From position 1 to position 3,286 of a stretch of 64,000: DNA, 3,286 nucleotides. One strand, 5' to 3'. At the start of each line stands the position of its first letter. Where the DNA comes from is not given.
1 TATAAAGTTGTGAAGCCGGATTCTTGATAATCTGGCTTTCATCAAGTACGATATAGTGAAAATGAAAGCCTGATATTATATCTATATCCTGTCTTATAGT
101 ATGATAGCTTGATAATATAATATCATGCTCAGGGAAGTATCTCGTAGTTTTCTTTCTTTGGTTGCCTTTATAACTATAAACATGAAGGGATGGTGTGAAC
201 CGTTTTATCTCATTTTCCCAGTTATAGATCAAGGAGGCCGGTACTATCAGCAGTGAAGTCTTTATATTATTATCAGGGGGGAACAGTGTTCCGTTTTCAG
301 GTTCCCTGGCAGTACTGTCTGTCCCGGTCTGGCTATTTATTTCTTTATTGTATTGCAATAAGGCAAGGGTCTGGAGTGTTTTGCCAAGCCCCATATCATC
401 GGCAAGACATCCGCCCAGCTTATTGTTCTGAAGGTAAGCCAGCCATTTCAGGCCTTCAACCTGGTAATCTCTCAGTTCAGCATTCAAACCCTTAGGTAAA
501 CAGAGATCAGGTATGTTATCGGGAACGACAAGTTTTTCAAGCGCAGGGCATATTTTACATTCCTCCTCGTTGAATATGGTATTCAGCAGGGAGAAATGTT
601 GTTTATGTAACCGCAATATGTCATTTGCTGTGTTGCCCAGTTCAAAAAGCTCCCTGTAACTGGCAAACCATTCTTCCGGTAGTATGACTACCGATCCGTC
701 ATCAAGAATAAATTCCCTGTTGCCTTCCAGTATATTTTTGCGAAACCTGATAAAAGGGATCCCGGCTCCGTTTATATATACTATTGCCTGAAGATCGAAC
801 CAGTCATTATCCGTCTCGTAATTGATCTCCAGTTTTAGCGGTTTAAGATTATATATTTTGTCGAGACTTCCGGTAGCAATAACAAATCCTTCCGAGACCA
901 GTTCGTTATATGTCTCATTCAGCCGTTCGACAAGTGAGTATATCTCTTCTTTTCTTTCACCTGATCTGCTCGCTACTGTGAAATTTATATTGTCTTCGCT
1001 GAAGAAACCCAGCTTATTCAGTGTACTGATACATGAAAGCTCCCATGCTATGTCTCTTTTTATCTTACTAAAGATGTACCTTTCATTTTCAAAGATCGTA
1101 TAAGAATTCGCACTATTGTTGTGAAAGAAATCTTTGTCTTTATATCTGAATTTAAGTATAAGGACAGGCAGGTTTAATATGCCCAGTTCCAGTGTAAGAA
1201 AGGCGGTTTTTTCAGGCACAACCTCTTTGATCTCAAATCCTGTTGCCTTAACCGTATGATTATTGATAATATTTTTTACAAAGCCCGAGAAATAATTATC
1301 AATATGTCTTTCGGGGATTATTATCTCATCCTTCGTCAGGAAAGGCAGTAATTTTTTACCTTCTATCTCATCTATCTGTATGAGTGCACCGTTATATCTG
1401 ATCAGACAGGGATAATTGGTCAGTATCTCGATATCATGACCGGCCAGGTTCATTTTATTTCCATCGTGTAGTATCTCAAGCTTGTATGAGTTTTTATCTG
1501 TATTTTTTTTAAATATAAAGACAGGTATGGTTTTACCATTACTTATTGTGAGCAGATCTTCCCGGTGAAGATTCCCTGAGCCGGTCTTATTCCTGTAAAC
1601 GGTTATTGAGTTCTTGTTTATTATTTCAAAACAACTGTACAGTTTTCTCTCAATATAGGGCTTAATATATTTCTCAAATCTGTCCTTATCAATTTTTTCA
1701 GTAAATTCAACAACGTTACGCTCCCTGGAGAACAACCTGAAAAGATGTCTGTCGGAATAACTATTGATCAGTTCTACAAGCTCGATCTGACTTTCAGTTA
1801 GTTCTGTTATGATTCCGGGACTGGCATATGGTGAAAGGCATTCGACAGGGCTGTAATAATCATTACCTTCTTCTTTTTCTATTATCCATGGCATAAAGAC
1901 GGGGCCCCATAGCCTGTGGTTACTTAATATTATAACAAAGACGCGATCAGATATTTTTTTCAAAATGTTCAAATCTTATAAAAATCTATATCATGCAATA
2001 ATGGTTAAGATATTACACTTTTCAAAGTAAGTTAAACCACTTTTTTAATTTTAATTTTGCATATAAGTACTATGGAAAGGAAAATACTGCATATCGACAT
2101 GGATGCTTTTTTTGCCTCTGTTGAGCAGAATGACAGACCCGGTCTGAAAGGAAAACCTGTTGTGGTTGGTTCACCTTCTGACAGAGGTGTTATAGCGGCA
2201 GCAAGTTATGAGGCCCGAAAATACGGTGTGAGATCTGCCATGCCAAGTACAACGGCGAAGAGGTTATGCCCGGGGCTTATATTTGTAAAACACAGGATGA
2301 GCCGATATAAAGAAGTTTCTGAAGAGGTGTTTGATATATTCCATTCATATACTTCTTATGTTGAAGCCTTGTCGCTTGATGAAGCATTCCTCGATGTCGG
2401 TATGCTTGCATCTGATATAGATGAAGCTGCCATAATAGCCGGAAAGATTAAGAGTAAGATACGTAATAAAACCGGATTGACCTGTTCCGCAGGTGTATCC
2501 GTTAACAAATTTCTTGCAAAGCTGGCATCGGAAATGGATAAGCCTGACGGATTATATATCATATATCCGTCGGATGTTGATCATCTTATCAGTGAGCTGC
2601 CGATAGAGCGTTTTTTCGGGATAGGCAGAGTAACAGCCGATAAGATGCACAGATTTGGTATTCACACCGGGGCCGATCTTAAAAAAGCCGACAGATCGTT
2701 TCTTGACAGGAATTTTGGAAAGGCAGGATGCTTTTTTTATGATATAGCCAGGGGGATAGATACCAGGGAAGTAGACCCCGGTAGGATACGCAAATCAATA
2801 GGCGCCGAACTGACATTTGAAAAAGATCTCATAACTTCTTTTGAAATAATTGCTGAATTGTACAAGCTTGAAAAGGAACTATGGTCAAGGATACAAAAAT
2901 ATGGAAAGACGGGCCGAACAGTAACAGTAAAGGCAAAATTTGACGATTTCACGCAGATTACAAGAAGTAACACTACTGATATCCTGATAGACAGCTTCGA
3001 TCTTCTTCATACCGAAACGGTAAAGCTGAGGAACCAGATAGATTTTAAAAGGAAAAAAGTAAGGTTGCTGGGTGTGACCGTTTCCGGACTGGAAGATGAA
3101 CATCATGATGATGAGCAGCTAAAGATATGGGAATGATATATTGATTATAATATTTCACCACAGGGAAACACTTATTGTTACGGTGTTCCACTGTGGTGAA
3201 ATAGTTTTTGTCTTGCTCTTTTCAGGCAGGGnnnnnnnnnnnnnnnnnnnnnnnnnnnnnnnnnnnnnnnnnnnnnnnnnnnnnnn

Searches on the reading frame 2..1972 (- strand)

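Call 56: search_protein_families(library=pfam, proteins=[window:2-1972:-], max_evalue=0.001)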
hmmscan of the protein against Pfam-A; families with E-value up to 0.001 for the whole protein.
window:2-1972:- (657 aa): 2 families
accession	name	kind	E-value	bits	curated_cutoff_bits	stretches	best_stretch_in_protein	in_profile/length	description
PF00176.29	SNF2-rel_dom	-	3.6e-37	128.5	24.9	1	503-656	1-144/290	SNF2-related domain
PF04851.21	ResIII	-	1.2e-05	25.7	22.5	1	499-645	3-133/164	Type III restriction enzyme, res subunit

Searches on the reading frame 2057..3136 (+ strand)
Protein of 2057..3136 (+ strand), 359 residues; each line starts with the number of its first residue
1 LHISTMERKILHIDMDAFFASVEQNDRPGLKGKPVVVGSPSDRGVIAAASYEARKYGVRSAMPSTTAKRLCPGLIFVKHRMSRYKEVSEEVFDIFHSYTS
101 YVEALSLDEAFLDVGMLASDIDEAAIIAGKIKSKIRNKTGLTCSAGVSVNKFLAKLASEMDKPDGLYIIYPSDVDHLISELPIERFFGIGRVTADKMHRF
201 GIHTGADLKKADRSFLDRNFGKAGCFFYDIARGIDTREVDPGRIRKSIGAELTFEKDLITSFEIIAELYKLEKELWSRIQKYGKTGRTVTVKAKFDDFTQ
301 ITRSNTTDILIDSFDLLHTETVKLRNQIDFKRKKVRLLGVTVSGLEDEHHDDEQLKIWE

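Call 56: search_protein_families(library=pfam, proteins=[window:2057-3136:+], max_evalue=0.001)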
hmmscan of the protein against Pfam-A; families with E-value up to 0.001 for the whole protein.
window:2057-3136:+ (359 aa): 4 families
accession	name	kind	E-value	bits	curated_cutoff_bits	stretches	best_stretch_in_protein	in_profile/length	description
PF00817.25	IMS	-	5.7e-53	179.3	23.2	1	13-159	1-148/148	impB/mucB/samB family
PF11799.13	IMS_C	-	4.2e-22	79.1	20.7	1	245-355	1-107/109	impB/mucB/samB family C-terminal domain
PF11798.14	IMS_HHH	-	6.1e-07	29.7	24.4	1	171-202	1-32/32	IMS family HHH motif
PF21999.2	IMS_HHH_1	-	1.5e-06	29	27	1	188-235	5-53/53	DNA polymerase-iota, thumb domain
